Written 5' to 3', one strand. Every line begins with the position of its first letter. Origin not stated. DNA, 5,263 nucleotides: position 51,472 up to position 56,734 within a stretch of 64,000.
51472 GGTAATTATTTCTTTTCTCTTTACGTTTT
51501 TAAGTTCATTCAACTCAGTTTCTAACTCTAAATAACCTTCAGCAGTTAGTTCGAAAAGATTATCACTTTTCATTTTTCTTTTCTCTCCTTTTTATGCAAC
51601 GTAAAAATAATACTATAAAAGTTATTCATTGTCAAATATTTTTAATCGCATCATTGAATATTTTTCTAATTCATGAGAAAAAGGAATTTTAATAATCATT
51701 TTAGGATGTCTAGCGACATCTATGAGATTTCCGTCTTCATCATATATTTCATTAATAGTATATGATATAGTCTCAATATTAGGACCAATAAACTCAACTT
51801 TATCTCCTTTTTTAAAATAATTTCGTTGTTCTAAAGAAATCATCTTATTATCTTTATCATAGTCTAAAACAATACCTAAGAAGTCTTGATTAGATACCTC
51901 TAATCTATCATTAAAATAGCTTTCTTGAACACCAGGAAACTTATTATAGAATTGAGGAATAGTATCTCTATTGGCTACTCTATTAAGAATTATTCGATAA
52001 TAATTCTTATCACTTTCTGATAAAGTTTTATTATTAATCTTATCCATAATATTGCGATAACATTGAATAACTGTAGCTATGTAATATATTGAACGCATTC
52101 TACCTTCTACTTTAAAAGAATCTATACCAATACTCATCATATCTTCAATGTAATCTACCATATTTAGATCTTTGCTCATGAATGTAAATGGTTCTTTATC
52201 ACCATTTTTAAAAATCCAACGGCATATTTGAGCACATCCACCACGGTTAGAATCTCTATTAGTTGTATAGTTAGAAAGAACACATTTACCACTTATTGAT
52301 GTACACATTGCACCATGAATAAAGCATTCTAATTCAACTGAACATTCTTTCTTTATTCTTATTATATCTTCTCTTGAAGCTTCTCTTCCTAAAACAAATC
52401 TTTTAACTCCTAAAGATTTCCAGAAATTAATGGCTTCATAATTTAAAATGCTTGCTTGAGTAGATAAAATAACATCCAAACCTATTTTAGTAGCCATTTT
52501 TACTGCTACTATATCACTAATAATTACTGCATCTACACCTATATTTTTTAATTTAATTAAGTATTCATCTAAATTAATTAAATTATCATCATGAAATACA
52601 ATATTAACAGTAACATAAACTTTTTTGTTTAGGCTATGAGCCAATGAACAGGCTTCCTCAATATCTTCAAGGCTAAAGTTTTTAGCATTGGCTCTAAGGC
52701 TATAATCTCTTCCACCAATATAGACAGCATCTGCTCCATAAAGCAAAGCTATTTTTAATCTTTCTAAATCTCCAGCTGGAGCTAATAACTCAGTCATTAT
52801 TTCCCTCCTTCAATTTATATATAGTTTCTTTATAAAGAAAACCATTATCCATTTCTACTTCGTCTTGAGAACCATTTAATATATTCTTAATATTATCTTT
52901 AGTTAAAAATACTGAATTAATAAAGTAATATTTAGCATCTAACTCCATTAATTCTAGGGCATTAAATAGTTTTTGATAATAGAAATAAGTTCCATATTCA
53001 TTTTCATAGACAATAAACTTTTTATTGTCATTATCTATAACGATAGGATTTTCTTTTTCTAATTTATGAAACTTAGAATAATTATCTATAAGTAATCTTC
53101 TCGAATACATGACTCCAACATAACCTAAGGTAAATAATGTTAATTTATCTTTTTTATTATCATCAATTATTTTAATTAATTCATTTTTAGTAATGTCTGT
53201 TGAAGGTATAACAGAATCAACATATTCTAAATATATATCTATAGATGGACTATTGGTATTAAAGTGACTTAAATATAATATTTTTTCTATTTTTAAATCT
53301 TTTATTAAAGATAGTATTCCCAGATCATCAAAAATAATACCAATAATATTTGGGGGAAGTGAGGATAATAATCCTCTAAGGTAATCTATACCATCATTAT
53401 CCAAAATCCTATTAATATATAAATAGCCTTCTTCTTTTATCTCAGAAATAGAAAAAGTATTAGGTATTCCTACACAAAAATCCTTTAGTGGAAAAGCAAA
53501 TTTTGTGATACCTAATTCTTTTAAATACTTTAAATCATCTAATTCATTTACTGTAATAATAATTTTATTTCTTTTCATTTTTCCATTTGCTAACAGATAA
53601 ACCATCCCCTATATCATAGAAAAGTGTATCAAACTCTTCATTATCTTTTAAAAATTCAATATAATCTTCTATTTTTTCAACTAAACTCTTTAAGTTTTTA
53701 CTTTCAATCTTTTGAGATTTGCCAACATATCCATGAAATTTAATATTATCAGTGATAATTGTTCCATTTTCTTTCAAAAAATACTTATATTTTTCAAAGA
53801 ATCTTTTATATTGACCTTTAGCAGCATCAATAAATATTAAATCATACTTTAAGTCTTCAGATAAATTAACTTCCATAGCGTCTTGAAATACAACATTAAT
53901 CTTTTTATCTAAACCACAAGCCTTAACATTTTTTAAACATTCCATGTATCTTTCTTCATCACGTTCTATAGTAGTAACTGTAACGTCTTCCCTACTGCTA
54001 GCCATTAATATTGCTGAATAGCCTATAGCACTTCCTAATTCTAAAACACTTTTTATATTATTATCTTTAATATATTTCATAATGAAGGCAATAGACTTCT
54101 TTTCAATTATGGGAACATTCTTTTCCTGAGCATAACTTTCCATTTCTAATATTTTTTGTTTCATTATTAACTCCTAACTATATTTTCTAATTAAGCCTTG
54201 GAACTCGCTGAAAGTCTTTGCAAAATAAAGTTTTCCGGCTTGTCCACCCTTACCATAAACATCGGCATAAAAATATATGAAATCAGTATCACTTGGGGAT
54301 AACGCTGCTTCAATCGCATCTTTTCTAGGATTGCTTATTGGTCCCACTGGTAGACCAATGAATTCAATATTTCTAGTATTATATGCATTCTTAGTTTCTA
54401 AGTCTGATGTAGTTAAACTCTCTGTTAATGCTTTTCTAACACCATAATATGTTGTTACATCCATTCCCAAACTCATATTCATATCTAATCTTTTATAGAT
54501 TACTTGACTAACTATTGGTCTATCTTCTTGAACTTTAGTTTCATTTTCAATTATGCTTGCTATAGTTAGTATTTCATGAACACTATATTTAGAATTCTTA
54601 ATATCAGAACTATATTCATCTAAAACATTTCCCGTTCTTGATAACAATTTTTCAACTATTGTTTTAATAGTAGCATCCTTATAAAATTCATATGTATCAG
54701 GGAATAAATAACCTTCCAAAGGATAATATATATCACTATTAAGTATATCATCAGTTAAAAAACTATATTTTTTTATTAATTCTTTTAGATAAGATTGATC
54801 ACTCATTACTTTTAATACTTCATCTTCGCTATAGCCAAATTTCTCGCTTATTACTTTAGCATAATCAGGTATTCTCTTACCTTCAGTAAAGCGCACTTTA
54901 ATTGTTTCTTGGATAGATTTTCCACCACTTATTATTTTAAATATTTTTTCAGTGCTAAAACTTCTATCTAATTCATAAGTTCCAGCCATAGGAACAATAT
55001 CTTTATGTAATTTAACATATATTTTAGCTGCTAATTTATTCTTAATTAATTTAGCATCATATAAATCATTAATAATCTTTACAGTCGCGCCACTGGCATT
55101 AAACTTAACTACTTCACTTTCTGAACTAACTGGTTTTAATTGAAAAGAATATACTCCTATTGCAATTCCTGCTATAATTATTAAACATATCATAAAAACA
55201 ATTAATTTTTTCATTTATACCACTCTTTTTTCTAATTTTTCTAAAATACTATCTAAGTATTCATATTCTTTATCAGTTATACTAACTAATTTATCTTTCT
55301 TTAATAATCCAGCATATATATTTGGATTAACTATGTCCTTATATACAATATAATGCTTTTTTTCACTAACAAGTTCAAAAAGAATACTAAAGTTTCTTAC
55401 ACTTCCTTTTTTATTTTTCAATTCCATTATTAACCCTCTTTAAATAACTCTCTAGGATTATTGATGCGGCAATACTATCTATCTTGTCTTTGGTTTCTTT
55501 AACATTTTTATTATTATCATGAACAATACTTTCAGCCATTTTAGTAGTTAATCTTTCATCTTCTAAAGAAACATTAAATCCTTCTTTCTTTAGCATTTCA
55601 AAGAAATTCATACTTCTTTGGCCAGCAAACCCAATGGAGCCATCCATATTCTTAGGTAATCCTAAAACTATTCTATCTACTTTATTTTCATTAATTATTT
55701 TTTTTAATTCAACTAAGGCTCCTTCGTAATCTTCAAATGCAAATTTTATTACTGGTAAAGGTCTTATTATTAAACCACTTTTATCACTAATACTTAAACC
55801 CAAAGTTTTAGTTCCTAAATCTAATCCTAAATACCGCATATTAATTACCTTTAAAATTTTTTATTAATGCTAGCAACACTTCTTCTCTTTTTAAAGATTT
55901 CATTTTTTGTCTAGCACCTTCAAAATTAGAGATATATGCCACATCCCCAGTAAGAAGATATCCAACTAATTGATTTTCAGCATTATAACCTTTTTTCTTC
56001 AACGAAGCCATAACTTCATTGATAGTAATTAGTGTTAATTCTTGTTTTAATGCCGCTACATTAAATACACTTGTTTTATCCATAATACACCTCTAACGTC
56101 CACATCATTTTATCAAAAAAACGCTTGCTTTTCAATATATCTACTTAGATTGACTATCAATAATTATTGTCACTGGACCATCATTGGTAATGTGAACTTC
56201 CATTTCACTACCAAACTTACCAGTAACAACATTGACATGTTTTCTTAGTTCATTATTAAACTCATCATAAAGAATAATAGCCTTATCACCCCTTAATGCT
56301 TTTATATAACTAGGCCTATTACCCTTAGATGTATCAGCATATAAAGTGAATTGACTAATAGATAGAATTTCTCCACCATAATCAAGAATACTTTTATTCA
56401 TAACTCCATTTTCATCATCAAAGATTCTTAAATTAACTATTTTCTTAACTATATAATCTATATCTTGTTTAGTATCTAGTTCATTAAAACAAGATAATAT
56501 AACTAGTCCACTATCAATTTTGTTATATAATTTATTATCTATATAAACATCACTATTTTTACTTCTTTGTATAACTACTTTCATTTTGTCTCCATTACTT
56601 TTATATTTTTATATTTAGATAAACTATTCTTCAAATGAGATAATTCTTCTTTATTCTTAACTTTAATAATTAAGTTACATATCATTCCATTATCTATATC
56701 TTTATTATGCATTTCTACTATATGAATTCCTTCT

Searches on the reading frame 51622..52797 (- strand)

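Call 27: search_protein_families(library=pfam, proteins=[window:51622-52797:-], max_evalue=0.001)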
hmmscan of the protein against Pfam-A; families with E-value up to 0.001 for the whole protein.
window:51622-52797:- (391 aa): 2 families
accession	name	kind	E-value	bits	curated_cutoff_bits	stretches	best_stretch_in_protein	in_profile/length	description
PF01136.24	Peptidase_U32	-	1.4e-69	234.4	22.4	1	76-287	4-230/233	Peptidase family U32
PF16325.11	Peptidase_U32_C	-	1.4e-29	102.5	28.2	1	303-384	2-83/83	Peptidase family U32 C-terminal domain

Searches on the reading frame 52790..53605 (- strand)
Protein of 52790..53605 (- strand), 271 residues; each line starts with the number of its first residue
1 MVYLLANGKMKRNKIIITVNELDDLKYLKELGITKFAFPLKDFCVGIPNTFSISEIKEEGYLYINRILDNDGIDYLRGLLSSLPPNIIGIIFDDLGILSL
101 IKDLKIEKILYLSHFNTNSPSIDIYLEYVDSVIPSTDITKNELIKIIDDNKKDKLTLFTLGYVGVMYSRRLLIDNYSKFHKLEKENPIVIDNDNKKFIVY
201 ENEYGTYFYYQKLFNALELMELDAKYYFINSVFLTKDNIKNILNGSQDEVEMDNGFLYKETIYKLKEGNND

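Call 27: search_protein_families(library=pfam, proteins=[window:52790-53605:-], max_evalue=0.001)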
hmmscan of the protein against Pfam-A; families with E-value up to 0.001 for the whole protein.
window:52790-53605:- (271 aa): 1 family
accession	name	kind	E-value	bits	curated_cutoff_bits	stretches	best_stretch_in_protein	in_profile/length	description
PF01136.24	Peptidase_U32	-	4.3e-05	23.3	22.4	1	89-218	18-159/233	Peptidase family U32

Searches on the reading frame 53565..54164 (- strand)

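Call 27: search_protein_families(library=pfam, proteins=[window:53565-54164:-], max_evalue=0.001)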
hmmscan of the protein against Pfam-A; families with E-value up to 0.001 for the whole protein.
window:53565-54164:- (199 aa): 11 families
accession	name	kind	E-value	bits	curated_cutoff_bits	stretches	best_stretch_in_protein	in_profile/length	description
PF01596.23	Methyltransf_3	-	5.6e-22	78.5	22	1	20-191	28-200/204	O-methyltransferase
PF13578.12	Methyltransf_24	-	1.5e-08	35.9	26.3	1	41-141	1-105/105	Methyltransferase domain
PF01135.25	PCMT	-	1e-07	32.4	20.3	1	19-117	56-153/210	Protein-L-isoaspartate(D-aspartate) O-methyltransferase (PCMT)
PF13847.12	Methyltransf_31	-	1.1e-06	28.9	27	1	38-156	5-125/145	Methyltransferase domain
PF02527.21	GidB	-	6.6e-06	26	27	1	27-138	40-146/184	rRNA small subunit methyltransferase G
PF03602.21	Cons_hypoth95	-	1.7e-05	25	24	1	53-143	57-155/182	Conserved hypothetical protein 95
PF02475.24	TRM5-TYW2_MTfase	-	4.6e-05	23.9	28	1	28-137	30-134/164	TRM5/TYW2 methyltransferase domain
PF02353.26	CMAS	-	6.3e-05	22.9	27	1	37-143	63-169/273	Mycolic acid cyclopropane synthetase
PF02390.23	Methyltransf_4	-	6.4e-05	22.9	24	0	39-99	4-63/173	Putative methyltransferase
PF13649.12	Methyltransf_25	-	6.8e-05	23.9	27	1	40-134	1-97/97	Methyltransferase domain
PF05175.20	MTS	-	0.00013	22.1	23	1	26-136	21-136/170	Methyltransferase small domain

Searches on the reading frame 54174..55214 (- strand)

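Call 8: search_protein_families(library=pfam, proteins=[window:54174-55214:-], max_evalue=1)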
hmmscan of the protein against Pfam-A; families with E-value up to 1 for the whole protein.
window:54174-55214:- (346 aa): 1 family
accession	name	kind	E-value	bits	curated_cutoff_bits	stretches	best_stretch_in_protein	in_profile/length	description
PF02618.21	YceG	-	3.2e-67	227.4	32.4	1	44-343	9-274/275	YceG-like family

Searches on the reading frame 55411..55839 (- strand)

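Call 81: search_protein_families(library=pfam, proteins=[window:55411-55839:-], max_evalue=0.00001)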
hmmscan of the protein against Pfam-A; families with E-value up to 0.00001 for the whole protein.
window:55411-55839:- (142 aa): 1 family
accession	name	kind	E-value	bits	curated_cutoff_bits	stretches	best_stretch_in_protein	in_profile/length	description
PF03652.20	RuvX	-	1.3e-35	123.1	29.2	1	1-134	1-133/134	Holliday junction resolvase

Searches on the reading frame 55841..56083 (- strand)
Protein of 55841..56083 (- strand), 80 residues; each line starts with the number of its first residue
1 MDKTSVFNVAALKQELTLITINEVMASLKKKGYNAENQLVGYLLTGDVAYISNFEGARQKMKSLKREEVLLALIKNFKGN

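Call 81: search_protein_families(library=pfam, proteins=[window:55841-56083:-], max_evalue=0.00001)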
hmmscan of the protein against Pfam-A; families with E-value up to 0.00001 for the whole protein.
window:55841-56083:- (80 aa): 1 family
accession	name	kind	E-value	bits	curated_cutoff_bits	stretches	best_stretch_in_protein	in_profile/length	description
PF06135.17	IreB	-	6.1e-21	74.9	25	1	2-77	1-76/78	IreB regulatory phosphoprotein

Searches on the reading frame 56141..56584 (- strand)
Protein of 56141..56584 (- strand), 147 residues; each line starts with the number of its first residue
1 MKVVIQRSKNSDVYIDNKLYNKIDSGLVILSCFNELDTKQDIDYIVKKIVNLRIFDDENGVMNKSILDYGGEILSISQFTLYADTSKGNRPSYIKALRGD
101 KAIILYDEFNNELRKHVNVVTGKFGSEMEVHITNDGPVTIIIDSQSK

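Call 27: search_protein_families(library=pfam, proteins=[window:56141-56584:-], max_evalue=0.001)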
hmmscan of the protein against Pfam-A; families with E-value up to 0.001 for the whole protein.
window:56141-56584:- (147 aa): 1 family
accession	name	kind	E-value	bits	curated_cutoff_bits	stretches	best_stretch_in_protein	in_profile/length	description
PF02580.21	Tyr_Deacylase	-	1.8e-53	181.2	25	1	2-143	1-144/144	D-Tyr-tRNA(Tyr) deacylase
